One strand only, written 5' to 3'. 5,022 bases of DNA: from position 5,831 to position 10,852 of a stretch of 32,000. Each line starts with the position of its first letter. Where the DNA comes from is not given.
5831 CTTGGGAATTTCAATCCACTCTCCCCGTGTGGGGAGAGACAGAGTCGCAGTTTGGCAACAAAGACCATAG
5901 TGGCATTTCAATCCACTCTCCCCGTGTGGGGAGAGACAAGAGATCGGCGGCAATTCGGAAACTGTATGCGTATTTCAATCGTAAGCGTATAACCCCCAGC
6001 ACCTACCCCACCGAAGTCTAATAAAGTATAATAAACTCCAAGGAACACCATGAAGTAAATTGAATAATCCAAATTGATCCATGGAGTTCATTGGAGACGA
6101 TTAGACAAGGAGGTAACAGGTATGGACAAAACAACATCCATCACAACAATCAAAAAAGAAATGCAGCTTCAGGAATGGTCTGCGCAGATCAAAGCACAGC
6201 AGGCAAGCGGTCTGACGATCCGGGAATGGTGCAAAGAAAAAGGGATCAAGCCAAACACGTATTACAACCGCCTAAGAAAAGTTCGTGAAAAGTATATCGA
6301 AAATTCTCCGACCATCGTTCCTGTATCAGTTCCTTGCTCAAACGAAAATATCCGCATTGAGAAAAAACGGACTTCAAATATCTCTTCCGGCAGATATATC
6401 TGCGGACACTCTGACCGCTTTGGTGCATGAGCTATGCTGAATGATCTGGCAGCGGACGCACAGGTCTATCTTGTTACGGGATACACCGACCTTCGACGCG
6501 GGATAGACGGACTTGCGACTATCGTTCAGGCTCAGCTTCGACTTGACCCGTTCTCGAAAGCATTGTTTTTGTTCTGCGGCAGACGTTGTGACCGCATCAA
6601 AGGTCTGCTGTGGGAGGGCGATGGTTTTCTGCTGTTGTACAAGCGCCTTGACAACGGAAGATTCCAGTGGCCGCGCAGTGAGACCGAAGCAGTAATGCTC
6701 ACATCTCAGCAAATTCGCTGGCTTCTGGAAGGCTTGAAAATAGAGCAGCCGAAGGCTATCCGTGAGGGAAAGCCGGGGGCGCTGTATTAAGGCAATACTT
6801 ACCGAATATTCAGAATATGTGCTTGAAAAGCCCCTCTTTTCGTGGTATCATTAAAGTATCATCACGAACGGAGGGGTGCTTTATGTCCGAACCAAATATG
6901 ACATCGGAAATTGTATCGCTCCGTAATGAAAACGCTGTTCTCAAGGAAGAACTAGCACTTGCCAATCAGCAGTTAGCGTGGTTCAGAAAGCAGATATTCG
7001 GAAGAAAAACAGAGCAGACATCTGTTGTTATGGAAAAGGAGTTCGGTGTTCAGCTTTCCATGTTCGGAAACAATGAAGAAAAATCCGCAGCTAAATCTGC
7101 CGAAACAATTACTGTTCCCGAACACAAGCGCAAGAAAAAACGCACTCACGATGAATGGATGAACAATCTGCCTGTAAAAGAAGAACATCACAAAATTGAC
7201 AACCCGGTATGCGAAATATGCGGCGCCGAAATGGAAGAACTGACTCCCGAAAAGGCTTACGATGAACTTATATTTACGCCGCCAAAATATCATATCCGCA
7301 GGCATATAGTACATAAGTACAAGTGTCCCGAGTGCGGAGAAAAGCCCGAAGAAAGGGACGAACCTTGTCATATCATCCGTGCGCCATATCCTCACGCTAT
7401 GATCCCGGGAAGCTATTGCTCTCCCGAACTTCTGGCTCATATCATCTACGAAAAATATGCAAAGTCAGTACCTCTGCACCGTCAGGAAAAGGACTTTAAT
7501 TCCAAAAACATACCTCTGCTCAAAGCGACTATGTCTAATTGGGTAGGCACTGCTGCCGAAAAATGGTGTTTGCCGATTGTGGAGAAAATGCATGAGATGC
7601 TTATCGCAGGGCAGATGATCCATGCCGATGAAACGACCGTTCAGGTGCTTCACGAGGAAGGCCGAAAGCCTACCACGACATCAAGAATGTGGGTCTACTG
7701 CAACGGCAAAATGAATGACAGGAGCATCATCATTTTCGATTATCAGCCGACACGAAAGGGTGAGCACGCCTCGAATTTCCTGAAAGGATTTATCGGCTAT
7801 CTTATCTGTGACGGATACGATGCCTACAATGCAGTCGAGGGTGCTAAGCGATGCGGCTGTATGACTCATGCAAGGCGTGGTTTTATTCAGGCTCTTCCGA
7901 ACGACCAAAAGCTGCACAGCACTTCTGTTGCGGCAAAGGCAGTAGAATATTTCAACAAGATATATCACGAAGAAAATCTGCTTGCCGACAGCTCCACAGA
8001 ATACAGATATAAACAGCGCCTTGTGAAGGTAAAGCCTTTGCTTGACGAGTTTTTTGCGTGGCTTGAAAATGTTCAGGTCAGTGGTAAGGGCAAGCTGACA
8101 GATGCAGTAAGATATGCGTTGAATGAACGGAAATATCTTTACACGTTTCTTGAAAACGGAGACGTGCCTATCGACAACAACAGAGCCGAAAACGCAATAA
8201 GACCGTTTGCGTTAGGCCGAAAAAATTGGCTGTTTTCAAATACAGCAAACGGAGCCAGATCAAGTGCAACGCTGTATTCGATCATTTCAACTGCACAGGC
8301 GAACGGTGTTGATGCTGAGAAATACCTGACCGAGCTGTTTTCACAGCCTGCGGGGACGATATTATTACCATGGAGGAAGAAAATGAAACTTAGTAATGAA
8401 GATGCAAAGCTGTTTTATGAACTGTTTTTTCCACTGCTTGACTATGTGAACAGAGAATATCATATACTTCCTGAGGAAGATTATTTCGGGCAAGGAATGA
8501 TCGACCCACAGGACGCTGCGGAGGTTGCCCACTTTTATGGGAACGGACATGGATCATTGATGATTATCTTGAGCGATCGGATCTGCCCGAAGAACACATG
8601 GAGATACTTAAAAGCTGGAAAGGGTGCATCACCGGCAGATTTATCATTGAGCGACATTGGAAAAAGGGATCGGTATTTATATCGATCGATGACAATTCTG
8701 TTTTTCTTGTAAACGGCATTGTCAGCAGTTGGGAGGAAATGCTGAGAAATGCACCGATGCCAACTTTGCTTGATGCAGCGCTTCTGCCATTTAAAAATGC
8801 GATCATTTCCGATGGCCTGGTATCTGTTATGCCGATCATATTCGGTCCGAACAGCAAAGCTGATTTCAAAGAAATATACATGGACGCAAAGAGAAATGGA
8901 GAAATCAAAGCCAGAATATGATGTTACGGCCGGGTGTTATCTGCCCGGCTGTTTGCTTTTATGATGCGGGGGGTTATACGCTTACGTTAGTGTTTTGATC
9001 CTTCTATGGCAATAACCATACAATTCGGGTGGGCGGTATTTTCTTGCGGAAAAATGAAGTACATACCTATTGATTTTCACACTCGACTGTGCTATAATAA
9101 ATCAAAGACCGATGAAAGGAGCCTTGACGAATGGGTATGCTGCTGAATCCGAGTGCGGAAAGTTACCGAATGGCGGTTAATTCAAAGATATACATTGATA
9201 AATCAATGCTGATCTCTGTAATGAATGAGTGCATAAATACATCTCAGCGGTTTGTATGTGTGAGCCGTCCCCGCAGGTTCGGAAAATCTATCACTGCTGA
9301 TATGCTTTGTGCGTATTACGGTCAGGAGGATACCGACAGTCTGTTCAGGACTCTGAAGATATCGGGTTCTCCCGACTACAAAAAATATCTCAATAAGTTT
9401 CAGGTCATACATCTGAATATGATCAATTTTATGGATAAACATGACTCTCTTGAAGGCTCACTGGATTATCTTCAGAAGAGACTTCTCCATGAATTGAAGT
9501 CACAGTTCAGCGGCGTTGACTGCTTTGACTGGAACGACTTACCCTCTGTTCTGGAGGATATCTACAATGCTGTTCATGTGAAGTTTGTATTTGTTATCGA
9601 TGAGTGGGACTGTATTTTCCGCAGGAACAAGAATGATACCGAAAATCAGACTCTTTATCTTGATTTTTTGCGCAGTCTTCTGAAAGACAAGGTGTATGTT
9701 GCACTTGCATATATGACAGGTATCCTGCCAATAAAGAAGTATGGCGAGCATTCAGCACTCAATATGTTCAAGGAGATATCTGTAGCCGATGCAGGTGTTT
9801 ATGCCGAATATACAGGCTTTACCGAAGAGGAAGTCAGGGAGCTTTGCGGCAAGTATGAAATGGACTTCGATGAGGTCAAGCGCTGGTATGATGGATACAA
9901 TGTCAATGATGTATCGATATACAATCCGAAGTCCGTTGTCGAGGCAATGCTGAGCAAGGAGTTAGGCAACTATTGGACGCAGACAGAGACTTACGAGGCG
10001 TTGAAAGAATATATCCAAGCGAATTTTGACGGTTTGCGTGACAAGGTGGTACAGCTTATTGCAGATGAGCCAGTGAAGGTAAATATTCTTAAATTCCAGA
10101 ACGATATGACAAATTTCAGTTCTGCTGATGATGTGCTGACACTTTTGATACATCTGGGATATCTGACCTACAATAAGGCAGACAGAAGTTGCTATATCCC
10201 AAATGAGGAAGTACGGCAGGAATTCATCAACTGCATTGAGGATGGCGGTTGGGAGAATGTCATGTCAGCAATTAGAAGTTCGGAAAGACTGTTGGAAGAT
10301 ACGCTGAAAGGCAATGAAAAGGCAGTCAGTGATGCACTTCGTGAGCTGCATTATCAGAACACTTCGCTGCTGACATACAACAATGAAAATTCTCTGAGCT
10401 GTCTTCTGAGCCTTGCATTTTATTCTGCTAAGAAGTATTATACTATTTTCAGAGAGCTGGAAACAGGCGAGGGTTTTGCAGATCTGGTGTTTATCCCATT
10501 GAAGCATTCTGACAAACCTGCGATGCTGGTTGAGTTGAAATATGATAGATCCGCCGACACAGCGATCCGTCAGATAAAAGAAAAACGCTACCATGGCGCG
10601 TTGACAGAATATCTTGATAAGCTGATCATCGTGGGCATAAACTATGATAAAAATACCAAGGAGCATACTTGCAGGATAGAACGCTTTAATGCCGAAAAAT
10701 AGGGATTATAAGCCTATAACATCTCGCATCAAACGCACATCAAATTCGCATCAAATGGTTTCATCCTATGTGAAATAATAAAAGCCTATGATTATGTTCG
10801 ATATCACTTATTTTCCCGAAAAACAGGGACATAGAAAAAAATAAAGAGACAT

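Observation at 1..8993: Swapped 8-bp target duplications show the 5.5-kb segment between two inverted IS66 copies has been flipped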

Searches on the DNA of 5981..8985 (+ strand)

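Call 21: search_dna_similar(query=window:5981-8985:+, collection=plasmids, mode=near, max_rows=30)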
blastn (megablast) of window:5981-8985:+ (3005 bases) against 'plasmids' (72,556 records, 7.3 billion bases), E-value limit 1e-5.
No match.

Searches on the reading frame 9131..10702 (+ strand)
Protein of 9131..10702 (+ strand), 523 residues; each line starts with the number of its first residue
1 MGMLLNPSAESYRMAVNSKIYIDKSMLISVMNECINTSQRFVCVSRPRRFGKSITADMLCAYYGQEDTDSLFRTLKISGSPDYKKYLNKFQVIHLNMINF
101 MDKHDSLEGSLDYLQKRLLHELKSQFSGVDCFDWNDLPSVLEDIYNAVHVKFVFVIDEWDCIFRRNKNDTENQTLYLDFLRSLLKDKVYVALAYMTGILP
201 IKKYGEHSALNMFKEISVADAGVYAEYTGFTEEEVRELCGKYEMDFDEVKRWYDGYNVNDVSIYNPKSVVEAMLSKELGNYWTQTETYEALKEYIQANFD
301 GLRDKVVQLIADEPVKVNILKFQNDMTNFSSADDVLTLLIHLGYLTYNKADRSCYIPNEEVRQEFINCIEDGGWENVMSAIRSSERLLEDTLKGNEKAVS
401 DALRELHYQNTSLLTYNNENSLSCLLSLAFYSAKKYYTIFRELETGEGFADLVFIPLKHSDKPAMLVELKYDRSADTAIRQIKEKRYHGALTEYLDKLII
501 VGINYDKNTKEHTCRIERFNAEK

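Call 6: find_encoding_contigs(protein=window:9131-10702:+, flank=10000, max_places=10)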
Protein window:9131-10702:+ (523 aa): 23 contigs read that carry it; 10 places shown.
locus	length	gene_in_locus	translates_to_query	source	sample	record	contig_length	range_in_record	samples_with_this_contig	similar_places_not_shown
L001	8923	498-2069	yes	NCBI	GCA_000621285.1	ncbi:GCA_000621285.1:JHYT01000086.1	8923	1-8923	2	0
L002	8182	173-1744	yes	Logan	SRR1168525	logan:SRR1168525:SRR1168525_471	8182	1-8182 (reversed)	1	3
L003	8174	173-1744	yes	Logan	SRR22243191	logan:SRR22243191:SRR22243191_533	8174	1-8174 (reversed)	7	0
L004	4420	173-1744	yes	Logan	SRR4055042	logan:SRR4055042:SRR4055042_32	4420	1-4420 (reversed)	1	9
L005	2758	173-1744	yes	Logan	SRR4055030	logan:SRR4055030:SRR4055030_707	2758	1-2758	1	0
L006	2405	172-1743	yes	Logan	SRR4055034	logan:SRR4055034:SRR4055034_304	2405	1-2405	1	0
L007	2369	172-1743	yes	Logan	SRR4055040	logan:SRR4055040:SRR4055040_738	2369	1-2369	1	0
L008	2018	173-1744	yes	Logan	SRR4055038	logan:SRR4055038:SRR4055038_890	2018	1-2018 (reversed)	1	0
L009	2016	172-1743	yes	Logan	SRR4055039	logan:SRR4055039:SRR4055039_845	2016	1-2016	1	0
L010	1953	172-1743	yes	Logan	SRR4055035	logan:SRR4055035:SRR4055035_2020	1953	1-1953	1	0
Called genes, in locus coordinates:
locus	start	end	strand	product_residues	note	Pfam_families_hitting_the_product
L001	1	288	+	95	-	?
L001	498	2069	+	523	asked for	PF09820:AAA-ATPase_like, PF08011:PDDEXK_9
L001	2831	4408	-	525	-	-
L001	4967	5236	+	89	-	-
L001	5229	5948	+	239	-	PF00005:ABC_tran, PF13304:AAA_21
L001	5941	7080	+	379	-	-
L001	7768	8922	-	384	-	?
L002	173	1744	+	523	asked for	PF09820:AAA-ATPase_like, PF08011:PDDEXK_9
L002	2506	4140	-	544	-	-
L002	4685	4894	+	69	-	-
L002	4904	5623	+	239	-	PF00005:ABC_tran, PF13304:AAA_21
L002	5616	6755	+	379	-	-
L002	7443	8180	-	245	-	?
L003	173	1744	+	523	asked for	PF09820:AAA-ATPase_like, PF08011:PDDEXK_9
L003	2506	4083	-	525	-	-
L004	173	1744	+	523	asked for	PF09820:AAA-ATPase_like, PF08011:PDDEXK_9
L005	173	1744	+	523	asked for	PF09820:AAA-ATPase_like, PF08011:PDDEXK_9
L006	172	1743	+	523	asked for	PF09820:AAA-ATPase_like, PF08011:PDDEXK_9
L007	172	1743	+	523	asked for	PF09820:AAA-ATPase_like, PF08011:PDDEXK_9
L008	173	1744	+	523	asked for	PF09820:AAA-ATPase_like, PF08011:PDDEXK_9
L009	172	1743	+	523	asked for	PF09820:AAA-ATPase_like, PF08011:PDDEXK_9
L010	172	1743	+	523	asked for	PF09820:AAA-ATPase_like, PF08011:PDDEXK_9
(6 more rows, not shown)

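Call 23: search_protein_families(library=pfam, proteins=[window:9131-10702:+], max_evalue=0.01)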
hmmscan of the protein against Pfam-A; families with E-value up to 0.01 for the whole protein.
window:9131-10702:+ (523 aa): 2 families
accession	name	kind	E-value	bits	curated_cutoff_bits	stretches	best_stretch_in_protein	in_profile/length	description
PF09820.16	AAA-ATPase_like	-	3.7e-23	82.8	26.1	1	16-203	12-197/201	Predicted AAA-ATPase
PF08011.17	PDDEXK_9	-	2.4e-09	37.6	25.5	1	428-510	12-100/105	PD-(D/E)XK nuclease superfamily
